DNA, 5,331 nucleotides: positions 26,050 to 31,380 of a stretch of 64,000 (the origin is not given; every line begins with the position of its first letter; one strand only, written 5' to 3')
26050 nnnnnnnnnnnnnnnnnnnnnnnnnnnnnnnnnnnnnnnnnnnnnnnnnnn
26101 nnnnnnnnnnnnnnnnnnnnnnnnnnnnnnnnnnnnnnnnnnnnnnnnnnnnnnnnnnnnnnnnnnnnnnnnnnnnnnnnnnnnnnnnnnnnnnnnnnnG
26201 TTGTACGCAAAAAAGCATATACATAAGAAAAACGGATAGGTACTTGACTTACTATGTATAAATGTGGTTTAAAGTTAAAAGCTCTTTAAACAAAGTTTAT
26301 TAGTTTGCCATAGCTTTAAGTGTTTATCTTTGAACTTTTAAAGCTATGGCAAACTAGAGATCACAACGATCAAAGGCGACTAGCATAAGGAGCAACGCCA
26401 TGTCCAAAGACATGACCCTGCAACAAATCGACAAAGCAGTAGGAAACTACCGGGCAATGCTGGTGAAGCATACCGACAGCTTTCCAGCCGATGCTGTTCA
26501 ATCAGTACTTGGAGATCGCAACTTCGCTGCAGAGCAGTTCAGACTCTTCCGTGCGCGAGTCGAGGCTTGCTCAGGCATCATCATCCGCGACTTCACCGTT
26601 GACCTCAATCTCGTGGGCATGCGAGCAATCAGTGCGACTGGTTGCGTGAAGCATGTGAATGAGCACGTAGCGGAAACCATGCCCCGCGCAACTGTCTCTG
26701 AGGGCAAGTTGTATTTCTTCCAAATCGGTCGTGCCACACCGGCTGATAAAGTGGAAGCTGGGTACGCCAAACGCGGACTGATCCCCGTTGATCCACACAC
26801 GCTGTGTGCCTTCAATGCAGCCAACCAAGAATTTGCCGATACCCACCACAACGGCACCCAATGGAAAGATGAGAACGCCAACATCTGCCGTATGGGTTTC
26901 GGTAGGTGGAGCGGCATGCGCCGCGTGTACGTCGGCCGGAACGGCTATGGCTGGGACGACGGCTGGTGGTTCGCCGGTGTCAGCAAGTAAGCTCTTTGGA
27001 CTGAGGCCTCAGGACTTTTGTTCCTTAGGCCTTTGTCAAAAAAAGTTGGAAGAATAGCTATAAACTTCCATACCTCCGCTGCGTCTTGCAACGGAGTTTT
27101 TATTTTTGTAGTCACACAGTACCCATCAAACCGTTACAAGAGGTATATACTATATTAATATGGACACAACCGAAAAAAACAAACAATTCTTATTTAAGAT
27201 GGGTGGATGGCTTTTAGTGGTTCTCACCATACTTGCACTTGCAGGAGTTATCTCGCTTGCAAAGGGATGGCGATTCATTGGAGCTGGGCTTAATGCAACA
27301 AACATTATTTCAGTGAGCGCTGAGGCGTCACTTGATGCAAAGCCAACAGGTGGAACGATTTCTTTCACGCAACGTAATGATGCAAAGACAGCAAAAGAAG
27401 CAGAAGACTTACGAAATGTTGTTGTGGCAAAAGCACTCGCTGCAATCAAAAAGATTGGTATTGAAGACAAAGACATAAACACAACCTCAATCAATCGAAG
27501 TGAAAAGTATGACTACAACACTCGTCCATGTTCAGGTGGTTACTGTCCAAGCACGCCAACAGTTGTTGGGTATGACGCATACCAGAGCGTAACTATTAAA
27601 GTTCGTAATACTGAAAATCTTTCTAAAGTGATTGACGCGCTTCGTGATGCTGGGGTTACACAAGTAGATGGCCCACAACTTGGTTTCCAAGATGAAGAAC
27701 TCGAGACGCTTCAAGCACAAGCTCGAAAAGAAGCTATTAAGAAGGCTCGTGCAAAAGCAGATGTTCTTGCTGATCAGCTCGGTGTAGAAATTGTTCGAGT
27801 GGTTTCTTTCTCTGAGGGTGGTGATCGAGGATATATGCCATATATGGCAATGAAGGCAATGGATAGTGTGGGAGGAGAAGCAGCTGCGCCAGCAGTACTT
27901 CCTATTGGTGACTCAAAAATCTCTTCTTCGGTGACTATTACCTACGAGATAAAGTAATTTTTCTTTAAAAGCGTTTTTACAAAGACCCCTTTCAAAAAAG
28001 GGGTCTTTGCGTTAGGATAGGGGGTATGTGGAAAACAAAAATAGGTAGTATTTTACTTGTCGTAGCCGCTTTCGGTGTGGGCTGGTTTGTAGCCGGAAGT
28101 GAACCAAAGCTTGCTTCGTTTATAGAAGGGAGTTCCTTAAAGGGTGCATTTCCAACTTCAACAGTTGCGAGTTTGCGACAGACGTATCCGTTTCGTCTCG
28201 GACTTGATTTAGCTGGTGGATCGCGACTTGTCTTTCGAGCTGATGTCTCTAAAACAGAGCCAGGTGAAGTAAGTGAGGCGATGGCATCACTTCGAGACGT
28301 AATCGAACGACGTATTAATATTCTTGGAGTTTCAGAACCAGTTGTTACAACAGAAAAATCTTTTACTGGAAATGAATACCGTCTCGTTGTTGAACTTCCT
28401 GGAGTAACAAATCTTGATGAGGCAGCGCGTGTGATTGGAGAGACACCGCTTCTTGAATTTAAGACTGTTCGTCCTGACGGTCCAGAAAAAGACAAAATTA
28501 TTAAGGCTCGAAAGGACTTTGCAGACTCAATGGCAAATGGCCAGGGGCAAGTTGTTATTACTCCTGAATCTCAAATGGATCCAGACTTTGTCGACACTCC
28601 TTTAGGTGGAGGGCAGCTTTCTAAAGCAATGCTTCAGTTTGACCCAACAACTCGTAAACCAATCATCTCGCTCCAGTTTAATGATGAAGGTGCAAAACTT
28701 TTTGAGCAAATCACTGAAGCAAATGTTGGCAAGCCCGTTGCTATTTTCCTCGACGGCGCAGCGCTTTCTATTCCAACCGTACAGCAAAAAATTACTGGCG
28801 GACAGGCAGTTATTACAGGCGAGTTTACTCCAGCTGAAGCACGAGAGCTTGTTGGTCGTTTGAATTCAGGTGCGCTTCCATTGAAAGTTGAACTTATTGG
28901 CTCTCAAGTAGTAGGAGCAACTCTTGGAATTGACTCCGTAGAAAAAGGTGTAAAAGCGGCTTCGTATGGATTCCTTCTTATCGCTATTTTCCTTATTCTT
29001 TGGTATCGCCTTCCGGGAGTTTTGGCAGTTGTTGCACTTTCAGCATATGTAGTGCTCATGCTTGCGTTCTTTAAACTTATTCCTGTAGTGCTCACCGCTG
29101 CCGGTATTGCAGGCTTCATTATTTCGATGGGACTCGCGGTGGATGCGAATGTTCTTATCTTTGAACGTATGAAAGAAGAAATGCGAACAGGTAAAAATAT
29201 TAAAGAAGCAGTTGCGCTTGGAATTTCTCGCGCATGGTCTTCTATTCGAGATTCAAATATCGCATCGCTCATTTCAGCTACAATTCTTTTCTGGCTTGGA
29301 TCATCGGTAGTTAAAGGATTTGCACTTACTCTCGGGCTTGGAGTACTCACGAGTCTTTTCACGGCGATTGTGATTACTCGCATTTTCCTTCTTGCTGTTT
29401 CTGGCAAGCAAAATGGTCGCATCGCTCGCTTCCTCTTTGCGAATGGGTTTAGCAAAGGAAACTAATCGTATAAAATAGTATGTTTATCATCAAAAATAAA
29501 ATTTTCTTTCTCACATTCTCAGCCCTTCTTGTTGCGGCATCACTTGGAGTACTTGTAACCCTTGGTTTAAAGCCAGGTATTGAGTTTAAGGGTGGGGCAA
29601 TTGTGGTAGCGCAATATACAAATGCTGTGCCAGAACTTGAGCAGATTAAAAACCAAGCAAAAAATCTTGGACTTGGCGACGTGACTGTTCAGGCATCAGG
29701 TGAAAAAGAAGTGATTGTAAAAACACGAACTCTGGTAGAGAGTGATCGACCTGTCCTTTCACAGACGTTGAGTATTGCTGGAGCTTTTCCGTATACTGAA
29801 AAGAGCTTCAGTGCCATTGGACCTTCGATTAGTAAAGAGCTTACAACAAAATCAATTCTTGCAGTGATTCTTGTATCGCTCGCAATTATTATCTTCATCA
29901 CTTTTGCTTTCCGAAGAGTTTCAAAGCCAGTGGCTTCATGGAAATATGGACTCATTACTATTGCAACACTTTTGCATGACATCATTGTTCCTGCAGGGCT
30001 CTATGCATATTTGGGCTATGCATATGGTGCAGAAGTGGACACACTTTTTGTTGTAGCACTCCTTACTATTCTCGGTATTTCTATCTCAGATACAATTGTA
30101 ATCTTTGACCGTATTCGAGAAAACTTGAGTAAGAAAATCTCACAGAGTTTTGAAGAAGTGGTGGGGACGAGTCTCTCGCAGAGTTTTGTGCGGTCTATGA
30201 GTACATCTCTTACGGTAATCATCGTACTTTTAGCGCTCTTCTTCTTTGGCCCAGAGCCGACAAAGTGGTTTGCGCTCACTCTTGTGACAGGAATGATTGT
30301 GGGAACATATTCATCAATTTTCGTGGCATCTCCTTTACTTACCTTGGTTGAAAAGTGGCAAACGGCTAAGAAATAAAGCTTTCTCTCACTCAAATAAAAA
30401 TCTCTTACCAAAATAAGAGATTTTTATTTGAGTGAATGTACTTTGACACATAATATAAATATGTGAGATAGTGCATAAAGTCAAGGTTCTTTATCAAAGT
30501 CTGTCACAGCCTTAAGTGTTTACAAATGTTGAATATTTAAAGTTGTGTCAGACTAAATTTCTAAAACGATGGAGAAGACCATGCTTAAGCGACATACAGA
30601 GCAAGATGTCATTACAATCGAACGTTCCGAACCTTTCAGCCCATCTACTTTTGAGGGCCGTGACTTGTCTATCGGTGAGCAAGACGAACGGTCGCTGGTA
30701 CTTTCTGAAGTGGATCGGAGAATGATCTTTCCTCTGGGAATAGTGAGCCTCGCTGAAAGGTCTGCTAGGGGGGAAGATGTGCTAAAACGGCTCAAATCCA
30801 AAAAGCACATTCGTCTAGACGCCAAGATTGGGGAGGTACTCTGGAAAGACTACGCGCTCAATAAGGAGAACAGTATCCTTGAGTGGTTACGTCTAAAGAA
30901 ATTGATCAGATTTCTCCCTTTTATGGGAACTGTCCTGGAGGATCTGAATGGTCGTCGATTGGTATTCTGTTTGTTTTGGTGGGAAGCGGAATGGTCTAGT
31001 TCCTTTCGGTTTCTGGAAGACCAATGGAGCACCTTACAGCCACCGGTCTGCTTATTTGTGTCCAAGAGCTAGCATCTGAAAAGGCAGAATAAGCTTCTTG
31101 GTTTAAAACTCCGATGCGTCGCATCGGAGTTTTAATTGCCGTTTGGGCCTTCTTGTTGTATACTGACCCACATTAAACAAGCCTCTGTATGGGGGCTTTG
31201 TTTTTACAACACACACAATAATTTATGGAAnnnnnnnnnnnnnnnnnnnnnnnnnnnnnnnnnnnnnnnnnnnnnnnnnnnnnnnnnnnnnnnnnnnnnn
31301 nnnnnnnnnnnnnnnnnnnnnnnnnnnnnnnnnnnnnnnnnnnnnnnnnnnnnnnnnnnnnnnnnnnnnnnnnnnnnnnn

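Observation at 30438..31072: Second cassette: same leader architecture driving a different orphan ORF between secF and fusA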

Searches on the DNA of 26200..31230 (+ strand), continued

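Call 107: search_with_rna_model(model_id=R1, sources=[L124, L125, L126, L127, L128, L129, L130, L131, L132, L133], max_evalue=1)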
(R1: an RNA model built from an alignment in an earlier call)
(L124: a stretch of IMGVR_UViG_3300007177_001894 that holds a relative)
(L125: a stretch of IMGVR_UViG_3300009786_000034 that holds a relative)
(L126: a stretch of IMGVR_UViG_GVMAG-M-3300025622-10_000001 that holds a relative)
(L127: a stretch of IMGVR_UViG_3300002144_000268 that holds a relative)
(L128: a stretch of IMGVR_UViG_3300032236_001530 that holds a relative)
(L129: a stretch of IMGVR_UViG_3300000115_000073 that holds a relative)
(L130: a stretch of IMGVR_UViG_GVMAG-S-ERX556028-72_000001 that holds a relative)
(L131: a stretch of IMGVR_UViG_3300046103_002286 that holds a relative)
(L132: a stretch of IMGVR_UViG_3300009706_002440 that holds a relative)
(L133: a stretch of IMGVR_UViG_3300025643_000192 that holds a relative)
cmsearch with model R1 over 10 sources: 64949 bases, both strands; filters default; matches with E-value up to 1: 0.
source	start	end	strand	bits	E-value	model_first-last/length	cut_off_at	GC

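Call 110: build_rna_model(alignment_id=A10)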
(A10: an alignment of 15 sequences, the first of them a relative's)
Model R2 built from alignment A10 (15 sequences, 103 columns); structure: RNAalifold consensus.
model positions 95; base pairs 22; branch points 0; effective number of sequences 3.09; information 0.602 bits per position. Calibrated on 0.2 Mb of random sequence (short: E-values are rough).
structure used (alignment columns):
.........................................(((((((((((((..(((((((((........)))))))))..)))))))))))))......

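Call 111: search_with_rna_model(model_id=R2, source=window, max_evalue=10, show_alignments=2)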
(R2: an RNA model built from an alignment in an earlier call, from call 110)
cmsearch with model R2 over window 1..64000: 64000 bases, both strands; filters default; matches with E-value up to 10: 6.
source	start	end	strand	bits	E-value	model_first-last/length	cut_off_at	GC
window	26277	26359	+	49.6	2.3e-09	1-95/95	no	0.29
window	30467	30558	+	32.1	4.7e-05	1-95/95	no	0.32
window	26298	26375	-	24.9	0.0028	1-95/95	no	0.32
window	6862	6899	-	18.9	0.087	44-82/95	no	0.24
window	50176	50246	-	16.2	0.4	1-95/95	no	0.37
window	27916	27972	+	15.5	0.58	1-95/95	no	0.3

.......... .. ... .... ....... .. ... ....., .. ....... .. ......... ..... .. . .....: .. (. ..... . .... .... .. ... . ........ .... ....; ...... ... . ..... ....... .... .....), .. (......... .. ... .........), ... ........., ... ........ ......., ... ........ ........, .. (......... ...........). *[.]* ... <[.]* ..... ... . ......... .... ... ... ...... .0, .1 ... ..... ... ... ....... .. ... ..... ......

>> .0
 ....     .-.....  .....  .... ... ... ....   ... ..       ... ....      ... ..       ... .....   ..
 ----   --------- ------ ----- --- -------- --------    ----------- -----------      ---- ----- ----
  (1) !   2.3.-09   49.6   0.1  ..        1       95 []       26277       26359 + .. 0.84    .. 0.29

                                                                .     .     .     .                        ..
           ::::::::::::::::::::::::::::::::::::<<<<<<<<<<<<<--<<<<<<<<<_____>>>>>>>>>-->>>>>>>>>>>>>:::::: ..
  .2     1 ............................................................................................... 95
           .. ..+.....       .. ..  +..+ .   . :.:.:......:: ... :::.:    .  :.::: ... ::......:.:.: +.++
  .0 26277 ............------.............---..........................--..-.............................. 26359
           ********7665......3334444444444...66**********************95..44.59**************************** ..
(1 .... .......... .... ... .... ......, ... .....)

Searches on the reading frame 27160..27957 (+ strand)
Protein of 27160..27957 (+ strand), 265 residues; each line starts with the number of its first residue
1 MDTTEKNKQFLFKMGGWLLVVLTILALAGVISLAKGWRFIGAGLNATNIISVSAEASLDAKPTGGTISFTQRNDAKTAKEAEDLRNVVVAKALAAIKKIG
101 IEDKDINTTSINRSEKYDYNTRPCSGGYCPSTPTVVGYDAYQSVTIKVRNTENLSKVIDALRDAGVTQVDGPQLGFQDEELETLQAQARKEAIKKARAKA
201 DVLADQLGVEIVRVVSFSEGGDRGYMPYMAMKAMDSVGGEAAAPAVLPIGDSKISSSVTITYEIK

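Call 10: search_protein_families(library=pfam, proteins=[window:27160-27957:+], max_evalue=0.1)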
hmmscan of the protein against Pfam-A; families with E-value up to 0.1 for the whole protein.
window:27160-27957:+ (265 aa): 3 families
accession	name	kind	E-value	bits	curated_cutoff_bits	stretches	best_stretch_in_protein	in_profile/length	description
PF04402.19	SIMPL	-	4e-42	145.2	25.2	1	50-262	1-205/205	Protein of unknown function (DUF541)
PF11976.14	Rad60-SLD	-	0.019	15.2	23.8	1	141-182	10-52/72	Ubiquitin-2 like Rad60 SUMO-like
PF07471.18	Phage_Nu1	-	0.054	13.6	30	0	150-212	58-118/164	Phage DNA packaging protein Nu1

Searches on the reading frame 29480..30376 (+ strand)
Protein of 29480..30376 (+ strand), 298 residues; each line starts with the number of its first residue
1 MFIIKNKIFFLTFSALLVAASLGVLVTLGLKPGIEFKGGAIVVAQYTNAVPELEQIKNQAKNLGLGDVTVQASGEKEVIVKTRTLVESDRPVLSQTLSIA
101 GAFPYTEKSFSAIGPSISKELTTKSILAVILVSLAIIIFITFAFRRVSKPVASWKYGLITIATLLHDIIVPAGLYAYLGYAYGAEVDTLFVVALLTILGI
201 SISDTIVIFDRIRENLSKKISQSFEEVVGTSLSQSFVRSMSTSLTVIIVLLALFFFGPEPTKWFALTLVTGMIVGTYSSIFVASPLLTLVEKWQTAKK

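Call 33: find_related_loci(query=window:29480-30376:+, collection=genome_contigs, flank=5000)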
Query window:29480-30376:+ (298 aa) in genome_contigs; peptide patterns used: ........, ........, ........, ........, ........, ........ (x = any residue, [..] = any of these).
497 stretches matched a pattern; 332 encode a relative of the query (tblastn E <= 1e-3); the best 80 are kept; 80 distinct loci.
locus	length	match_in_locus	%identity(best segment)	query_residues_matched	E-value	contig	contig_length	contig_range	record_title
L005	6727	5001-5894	99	1-298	0e+0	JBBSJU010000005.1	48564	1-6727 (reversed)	MAG: Candidatus Paceibacteria bacterium isolate LS4_metabat2.077 LS4_metabat2.077_K_1758749_L_48564_cov_12.0000, whole g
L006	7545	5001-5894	88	1-298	3e-163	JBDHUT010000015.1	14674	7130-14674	MAG: Candidatus Paceibacteria bacterium isolate AS-MICRO-OLR.50 NODE_16739_length_14674_cov_4.056827, whole genome shotg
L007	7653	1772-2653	80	1-294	4e-156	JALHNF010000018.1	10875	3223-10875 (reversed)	MAG: Candidatus Paceibacterota bacterium isolate Bin_53_2_2 c_000000022179, whole genome shotgun sequence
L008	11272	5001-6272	58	1-298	3e-106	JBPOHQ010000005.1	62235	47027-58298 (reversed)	MAG: Candidatus Nomurabacteria bacterium isolate MAG_121 c_000000368219, whole genome shotgun sequence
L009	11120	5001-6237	54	1-298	9e-101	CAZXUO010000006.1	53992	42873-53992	MAG TPA_asm: uncultured Candidatus Saccharibacteria bacterium isolate SRP286056_co1_476 genome assembly, contig: NODE_58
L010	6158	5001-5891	54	1-297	2e-100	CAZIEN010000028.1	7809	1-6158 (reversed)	MAG TPA_asm: uncultured Candidatus Saccharibacteria bacterium isolate SRP286056_co2_568 genome assembly, contig: NODE_15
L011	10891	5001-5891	55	1-297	4e-100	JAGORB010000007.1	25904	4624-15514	MAG: Candidatus Paceibacterota bacterium isolate Gw_Eff_bin_236 Gw_Eff_3650_length_25904_cov_7.611359, whole genome shot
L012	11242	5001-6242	53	1-298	1e-99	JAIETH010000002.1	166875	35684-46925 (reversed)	MAG: Patescibacteria group bacterium isolate time.spades.CONCOCT.1kb_028 c_000000000003, whole genome shotgun sequence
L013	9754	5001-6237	54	1-298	2e-99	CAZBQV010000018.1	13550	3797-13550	MAG TPA_asm: uncultured Candidatus Saccharibacteria bacterium isolate SRP329715_co1_21 genome assembly, contig: NODE_688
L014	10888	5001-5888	54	1-294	9e-98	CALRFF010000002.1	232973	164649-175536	MAG: Candidatus Nomurabacteria bacterium isolate TH-Jun18-118 genome assembly, contig: TH-Jun18-C23, whole genome shotgu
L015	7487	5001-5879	53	1-293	2e-96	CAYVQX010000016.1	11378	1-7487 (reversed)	MAG TPA_asm: uncultured Candidatus Saccharibacteria bacterium isolate SRP135725_co1_167 genome assembly, contig: NODE_79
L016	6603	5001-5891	52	1-298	1e-96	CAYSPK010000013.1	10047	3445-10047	MAG TPA_asm: uncultured Candidatus Saccharibacteria bacterium isolate SRP263991_co5_96 genome assembly, contig: NODE_131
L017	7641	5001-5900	51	1-298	3e-95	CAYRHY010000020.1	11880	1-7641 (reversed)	MAG TPA_asm: uncultured Candidatus Saccharibacteria bacterium isolate SRP170004_co1_530 genome assembly, contig: NODE_86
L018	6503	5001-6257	51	1-295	1e-94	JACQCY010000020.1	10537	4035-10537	MAG: Candidatus Yonathbacteria bacterium isolate NC_groundwater_980_Pr1_S-0.2um_43_16 Montesol18-Sp2_coassembly_scaffold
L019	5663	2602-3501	50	1-298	2e-93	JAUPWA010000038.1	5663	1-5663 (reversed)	MAG: Patescibacteria group bacterium isolate erpe_2018_sw_42hr_WHONDRS-SW48-000099_B_bin.61 scaffold_599423, whole genom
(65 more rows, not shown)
